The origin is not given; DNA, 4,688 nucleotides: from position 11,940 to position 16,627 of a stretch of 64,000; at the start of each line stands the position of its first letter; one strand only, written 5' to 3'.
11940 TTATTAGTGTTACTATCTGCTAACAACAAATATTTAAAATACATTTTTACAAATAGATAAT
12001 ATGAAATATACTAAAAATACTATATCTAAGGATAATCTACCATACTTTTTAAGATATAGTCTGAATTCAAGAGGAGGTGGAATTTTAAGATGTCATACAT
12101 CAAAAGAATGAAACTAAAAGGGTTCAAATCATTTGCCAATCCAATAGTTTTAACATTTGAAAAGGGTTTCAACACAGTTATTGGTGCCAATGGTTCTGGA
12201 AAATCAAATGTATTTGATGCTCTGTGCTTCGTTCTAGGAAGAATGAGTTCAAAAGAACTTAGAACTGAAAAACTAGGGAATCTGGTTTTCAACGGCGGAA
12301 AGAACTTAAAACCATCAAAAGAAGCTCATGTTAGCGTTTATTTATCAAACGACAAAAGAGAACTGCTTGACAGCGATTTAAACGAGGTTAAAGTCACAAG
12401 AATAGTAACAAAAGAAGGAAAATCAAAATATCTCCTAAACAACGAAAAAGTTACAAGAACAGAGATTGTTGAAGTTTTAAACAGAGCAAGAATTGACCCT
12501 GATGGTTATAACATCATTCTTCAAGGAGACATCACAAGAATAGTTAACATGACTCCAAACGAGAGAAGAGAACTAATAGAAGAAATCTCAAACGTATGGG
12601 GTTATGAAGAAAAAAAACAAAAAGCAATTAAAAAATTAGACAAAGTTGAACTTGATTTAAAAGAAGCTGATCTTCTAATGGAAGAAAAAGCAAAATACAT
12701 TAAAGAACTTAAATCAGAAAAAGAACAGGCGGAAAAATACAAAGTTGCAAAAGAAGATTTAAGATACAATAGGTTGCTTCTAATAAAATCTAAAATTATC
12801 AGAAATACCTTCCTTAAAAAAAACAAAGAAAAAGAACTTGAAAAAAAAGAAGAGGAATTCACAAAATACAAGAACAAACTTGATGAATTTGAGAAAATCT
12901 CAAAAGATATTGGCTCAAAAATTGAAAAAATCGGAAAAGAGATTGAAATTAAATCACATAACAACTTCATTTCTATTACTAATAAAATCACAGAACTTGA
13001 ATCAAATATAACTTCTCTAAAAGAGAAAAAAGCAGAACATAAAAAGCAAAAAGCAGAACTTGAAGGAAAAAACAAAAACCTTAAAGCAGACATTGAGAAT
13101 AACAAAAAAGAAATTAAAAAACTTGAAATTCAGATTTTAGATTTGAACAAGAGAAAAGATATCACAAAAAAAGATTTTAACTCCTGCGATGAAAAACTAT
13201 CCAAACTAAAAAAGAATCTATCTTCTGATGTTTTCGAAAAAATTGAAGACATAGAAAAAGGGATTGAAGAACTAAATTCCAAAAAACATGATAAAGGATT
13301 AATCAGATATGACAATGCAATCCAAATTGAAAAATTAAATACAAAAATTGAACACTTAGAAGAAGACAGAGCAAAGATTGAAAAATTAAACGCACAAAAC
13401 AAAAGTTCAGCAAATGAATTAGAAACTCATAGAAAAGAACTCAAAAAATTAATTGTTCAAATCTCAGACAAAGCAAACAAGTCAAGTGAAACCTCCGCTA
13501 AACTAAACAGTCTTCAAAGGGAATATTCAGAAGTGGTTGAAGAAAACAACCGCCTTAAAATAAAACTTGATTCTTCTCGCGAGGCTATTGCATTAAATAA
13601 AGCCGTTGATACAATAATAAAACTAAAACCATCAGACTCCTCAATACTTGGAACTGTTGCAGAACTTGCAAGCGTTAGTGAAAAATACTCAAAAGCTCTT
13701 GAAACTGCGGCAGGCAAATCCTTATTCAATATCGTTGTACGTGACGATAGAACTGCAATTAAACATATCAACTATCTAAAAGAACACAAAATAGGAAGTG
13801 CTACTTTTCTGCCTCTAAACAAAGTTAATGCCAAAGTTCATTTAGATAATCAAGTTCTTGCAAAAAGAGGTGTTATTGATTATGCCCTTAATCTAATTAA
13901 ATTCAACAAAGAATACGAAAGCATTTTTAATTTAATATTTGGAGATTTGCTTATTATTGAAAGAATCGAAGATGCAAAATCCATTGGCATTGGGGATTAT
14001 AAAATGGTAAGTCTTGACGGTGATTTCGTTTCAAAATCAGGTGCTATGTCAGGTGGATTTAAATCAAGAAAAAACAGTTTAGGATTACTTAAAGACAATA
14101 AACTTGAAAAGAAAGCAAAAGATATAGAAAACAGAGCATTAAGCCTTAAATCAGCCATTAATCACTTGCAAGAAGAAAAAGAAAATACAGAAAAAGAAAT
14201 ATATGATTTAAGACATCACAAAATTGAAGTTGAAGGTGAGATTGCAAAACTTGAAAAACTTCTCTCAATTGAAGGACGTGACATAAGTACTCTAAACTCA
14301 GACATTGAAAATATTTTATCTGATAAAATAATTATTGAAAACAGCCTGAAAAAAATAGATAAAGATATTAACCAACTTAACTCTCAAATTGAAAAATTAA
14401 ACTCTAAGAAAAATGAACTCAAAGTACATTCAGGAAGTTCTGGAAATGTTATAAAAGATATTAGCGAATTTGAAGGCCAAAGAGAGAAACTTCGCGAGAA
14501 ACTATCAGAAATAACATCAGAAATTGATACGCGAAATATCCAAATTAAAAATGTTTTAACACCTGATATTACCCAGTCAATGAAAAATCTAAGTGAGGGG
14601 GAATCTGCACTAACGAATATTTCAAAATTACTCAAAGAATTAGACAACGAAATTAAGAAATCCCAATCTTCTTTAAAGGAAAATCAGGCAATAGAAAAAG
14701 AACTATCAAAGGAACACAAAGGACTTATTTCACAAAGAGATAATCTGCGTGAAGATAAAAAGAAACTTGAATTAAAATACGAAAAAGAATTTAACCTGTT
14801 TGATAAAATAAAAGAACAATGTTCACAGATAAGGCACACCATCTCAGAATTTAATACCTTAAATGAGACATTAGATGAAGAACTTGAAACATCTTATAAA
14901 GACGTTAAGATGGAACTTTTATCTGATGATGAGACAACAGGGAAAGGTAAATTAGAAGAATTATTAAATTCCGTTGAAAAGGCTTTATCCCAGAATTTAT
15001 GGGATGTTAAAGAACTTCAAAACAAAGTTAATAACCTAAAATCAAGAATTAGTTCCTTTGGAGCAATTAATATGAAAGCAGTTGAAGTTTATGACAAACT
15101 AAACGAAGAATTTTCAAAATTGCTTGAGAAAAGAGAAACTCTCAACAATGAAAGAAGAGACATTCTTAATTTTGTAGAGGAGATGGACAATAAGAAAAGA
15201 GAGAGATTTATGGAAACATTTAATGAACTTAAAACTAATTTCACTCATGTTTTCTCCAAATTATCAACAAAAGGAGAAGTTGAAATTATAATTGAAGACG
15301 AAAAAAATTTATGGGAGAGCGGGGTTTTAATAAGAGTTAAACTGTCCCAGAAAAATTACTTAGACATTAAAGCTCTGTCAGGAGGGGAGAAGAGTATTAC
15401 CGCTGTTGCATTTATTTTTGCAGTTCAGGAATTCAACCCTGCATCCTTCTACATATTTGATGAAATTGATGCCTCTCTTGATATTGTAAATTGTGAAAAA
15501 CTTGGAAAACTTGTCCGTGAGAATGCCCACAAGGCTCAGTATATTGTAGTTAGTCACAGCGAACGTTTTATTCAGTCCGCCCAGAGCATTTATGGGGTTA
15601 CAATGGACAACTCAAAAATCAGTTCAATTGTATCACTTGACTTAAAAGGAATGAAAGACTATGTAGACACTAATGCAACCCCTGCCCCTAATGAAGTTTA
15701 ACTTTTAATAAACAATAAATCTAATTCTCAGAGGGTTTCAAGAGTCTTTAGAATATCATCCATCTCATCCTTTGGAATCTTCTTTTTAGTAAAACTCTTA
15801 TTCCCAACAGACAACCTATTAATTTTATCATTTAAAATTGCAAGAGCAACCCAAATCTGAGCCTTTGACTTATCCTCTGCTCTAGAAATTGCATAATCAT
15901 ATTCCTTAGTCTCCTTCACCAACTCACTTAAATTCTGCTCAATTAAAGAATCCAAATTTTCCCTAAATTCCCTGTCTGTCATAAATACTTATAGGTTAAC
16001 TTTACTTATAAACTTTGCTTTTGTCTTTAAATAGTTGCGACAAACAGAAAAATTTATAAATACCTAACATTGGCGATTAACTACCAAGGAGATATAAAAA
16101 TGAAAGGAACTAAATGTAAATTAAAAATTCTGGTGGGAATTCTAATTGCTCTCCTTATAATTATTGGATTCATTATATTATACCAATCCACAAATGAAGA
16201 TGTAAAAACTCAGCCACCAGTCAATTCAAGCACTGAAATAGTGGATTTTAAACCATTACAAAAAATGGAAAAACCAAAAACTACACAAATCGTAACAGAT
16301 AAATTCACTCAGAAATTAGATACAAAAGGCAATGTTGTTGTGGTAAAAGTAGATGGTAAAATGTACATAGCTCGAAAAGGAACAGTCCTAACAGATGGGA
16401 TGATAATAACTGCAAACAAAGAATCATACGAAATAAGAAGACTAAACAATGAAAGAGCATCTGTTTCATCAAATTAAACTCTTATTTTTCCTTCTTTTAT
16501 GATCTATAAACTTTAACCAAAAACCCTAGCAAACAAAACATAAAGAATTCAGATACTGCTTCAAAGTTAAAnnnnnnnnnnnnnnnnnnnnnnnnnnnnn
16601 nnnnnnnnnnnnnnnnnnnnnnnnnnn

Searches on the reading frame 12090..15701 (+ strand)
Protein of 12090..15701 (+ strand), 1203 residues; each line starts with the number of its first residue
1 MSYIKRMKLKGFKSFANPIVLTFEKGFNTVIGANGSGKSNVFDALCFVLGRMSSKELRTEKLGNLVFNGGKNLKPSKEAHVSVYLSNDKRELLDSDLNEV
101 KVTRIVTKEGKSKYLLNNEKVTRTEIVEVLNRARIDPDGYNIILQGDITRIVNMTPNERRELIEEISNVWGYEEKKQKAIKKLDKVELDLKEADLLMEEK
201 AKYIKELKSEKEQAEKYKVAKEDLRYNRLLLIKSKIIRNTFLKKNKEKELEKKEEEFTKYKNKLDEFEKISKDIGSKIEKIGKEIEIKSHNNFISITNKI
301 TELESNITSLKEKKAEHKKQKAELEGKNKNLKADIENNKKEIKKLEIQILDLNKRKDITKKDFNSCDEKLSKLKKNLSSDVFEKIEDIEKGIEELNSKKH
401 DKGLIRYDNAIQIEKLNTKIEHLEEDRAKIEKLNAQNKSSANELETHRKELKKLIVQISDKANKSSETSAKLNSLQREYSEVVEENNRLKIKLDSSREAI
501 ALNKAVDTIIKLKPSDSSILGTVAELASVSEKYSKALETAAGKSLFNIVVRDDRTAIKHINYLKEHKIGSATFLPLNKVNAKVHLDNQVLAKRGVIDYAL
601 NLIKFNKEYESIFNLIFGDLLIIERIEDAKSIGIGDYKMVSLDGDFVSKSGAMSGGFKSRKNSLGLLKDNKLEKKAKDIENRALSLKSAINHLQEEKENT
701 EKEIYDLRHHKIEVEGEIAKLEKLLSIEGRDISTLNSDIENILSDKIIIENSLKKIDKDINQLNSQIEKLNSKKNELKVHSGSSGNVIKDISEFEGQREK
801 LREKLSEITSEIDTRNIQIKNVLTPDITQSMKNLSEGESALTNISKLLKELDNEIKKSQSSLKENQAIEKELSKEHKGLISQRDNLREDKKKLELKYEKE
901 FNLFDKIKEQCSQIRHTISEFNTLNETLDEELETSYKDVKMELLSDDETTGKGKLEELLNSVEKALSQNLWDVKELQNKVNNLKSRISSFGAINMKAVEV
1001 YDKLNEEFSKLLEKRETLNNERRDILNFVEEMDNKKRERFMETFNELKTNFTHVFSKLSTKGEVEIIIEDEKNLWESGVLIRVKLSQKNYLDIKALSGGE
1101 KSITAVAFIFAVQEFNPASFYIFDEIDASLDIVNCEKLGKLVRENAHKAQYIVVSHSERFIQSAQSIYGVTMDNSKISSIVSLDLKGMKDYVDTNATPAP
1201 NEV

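Call 95: search_protein_families(library=ncbifam, proteins=[window:12090-15701:+], max_evalue=0.00001)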
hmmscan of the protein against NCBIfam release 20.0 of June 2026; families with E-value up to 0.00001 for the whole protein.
window:12090-15701:+ (1203 aa): 12 families
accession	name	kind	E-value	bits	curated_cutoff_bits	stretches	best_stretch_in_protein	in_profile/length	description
TIGR02169.1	SMC_prok_A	equivalog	2.9e-238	793.6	729.4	1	3-1185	1-1165/1165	chromosome segregation protein SMC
TIGR02168.1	SMC_prok_B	equivalog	1.5e-188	629.1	567.35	1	3-1185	1-1181/1181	chromosome segregation protein SMC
NF045487.1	ASRP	equivalog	5.4e-25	88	300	2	871-1156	314-590/593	archaea-specific SMC-related protein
NF002572.0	PRK02224.1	equivalog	2.1e-18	66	1087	1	4-277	3-263/888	DNA double-strand break repair ATPase Rad50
NF045780.1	TrlF_fam_ATP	equivalog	2.9e-18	66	350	2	8-397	294-683/944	TrlF family AAA-like ATPase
NF041035.1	Rad50_Halo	equivalog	3.5e-16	58.8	1000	1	4-400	3-394/883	DNA double-strand break repair ATPase Rad50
NF003034.1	PRK03918.1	equivalog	1.1e-15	56.7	700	0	671-1073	235-623/878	DNA double-strand break repair ATPase Rad50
NF041034.1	Rad50_Sulf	equivalog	5.4e-09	34.5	1000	1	4-120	3-100/872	DNA double-strand break repair ATPase Rad50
NF002244.0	PRK01156.1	equivalog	4e-08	31.8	847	1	4-400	3-387/895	DNA double-strand break repair ATPase Rad50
NF010068.0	PRK13548.1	equivalog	6.6e-07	28.7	261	0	1079-1154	121-198/261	heme ABC transporter ATP-binding protein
NF008121.0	PRK10869.1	equivalog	8.8e-07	27.8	418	0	999-1157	331-492/553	DNA repair protein RecN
TIGR00634.1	recN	equivalog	2.8e-06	26.6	407.85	0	19-393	16-385/563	DNA repair protein RecN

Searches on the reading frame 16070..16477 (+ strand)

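Call 3: search_protein_families(library=pfam, proteins=[window:16070-16477:+], max_evalue=1)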
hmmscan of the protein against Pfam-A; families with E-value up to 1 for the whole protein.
window:16070-16477:+ (135 aa): 4 families
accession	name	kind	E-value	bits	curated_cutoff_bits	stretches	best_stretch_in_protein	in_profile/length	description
PF07009.16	NusG_II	-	0.0023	18.5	29.6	1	25-92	1-69/107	NusG domain II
PF06480.20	FtsH_ext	-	0.009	16.7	25.5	1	24-104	2-55/103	FtsH Extracellular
PF22467.3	KH_GLD-3_3rd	-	0.022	15.3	24.1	1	65-98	27-60/72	GLD-3 3rd KH domain (aka KH4)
PF19389.4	DUF5964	-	0.054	13.8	25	1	1-38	20-55/60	Family of unknown function (DUF5964)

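Call 4: search_protein_families(library=ncbifam, proteins=[window:16070-16477:+], max_evalue=1)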
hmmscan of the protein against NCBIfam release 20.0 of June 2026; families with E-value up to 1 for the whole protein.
window:16070-16477:+ (135 aa): 1 family
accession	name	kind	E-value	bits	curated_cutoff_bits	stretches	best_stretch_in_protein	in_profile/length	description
NF033682.1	retention_LapA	subfamily_domain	0.043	14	50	1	86-122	10-47/145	retention module-containing protein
